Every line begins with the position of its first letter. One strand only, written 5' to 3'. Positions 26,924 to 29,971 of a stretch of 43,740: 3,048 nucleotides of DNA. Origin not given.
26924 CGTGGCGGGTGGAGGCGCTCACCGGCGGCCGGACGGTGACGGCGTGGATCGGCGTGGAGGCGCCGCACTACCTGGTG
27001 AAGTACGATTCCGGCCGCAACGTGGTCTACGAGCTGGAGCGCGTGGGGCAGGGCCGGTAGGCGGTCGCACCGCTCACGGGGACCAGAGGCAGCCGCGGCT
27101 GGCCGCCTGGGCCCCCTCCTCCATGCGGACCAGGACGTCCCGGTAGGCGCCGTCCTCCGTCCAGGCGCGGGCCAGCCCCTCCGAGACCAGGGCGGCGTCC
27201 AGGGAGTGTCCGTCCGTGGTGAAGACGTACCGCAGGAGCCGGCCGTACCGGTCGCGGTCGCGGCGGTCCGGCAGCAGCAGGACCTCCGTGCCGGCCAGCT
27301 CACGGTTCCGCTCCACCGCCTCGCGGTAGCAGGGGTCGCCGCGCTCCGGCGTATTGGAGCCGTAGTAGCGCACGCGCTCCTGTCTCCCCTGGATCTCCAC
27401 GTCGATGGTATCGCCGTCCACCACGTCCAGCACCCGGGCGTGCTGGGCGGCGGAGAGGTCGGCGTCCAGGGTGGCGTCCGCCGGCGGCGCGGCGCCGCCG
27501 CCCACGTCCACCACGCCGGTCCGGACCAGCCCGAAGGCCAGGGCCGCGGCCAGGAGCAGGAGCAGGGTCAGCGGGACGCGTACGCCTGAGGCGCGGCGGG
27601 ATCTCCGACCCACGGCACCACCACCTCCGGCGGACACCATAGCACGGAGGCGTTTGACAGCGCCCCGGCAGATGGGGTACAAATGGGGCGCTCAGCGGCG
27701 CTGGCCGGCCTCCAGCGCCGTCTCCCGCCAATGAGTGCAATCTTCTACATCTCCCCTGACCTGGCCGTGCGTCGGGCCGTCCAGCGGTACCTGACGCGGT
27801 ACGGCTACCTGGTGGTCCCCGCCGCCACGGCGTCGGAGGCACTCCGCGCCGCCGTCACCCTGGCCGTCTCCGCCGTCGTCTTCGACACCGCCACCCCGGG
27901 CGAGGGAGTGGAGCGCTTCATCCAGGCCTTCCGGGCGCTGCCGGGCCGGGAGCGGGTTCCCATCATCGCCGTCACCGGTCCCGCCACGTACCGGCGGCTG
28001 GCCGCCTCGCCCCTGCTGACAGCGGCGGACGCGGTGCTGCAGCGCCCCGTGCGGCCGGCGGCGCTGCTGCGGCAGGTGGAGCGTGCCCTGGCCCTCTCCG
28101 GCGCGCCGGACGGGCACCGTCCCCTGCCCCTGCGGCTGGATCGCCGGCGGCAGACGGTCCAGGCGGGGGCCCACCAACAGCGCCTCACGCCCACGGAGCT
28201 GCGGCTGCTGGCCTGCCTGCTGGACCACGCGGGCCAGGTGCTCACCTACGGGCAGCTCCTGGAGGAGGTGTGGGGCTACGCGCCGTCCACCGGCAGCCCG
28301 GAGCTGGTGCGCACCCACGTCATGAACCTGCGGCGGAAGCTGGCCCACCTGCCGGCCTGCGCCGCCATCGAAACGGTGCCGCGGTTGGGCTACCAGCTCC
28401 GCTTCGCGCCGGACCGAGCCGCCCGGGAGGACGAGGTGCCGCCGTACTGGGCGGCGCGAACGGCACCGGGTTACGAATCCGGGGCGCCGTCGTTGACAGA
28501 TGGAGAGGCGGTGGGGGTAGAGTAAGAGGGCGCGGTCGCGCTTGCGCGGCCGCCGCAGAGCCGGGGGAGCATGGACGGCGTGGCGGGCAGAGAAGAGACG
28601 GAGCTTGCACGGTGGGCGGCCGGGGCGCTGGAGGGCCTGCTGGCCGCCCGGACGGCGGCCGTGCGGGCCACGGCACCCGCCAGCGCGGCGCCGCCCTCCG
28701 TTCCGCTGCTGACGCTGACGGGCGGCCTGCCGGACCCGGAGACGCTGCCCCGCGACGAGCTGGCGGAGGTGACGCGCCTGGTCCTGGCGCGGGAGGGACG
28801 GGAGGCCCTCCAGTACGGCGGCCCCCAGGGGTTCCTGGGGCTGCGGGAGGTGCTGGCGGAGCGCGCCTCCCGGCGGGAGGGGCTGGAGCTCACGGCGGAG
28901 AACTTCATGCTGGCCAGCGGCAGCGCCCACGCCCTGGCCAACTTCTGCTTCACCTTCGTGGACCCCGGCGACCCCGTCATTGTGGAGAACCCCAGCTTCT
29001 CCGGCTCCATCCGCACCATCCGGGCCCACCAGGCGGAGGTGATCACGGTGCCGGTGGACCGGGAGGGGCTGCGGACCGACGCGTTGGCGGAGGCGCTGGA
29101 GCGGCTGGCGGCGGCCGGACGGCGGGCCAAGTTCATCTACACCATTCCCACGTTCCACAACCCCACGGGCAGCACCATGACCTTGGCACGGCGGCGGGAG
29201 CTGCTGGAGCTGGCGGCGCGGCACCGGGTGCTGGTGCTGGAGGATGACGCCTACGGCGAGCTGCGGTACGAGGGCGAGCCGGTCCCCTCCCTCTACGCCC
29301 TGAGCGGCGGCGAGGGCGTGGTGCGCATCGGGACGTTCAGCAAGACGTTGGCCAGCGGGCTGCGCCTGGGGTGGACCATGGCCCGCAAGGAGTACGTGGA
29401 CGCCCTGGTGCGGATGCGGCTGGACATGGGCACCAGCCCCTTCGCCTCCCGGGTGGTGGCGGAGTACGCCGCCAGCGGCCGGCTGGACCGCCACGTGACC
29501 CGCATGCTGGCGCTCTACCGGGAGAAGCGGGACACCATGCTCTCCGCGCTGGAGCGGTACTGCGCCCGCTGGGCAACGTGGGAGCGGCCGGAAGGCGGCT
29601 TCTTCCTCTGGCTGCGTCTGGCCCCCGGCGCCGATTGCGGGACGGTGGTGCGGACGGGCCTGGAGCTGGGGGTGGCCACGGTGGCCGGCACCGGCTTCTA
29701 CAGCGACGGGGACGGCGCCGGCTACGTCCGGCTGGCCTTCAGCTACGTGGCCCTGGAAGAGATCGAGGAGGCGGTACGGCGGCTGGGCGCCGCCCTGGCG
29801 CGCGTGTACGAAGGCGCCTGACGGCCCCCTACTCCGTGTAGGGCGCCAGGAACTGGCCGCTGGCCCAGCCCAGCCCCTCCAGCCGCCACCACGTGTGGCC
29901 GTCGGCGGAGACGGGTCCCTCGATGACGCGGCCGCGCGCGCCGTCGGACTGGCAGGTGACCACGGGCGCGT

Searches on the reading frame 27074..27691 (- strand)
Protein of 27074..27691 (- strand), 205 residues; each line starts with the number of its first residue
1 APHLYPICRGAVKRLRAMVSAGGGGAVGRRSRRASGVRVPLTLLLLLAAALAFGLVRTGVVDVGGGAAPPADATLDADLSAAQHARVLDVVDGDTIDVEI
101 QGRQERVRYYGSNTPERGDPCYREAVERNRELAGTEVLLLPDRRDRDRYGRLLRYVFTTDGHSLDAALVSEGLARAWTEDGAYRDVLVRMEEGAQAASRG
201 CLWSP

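Call 45: search_protein_families(library=pfam, proteins=[window:27074-27691:-], max_evalue=0.0001)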
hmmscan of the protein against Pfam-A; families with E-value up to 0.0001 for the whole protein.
window:27074-27691:- (205 aa): 1 family
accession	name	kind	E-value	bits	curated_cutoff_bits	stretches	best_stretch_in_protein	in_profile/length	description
PF00565.23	SNase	-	2e-09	38.3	21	1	107-204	2-106/107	Staphylococcal nuclease homologue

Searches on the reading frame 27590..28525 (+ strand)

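Call 45: search_protein_families(library=pfam, proteins=[window:27590-28525:+], max_evalue=0.0001)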
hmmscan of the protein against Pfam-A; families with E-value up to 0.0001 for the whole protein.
window:27590-28525:+ (311 aa): 1 family
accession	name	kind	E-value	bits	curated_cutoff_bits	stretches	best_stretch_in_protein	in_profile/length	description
PF00486.34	Trans_reg_C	-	4.2e-19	68.8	26.2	1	198-270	5-77/77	Transcriptional regulatory protein, C terminal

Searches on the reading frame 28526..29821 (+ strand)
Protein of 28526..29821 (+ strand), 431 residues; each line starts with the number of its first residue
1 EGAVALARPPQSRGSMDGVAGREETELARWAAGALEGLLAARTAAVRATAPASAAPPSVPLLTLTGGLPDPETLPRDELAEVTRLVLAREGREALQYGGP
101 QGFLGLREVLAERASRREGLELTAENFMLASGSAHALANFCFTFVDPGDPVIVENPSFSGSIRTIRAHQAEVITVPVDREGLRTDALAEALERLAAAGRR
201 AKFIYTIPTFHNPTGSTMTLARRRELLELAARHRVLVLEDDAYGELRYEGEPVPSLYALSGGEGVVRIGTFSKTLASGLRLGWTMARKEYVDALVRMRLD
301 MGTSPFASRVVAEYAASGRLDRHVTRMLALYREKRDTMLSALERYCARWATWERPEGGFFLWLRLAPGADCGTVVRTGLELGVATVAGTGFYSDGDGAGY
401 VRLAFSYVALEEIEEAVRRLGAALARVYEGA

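Call 45: search_protein_families(library=pfam, proteins=[window:28526-29821:+], max_evalue=0.0001)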
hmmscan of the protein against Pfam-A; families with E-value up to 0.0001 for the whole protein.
window:28526-29821:+ (431 aa): 2 families
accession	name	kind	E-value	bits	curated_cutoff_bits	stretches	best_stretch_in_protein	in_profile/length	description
PF00155.27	Aminotran_1_2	-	1.6e-44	153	19.7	1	85-420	28-361/361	Aminotransferase class I and II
PF12897.13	Asp_aminotransf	-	4.5e-15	55.8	27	1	150-421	126-406/421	Aspartate amino-transferase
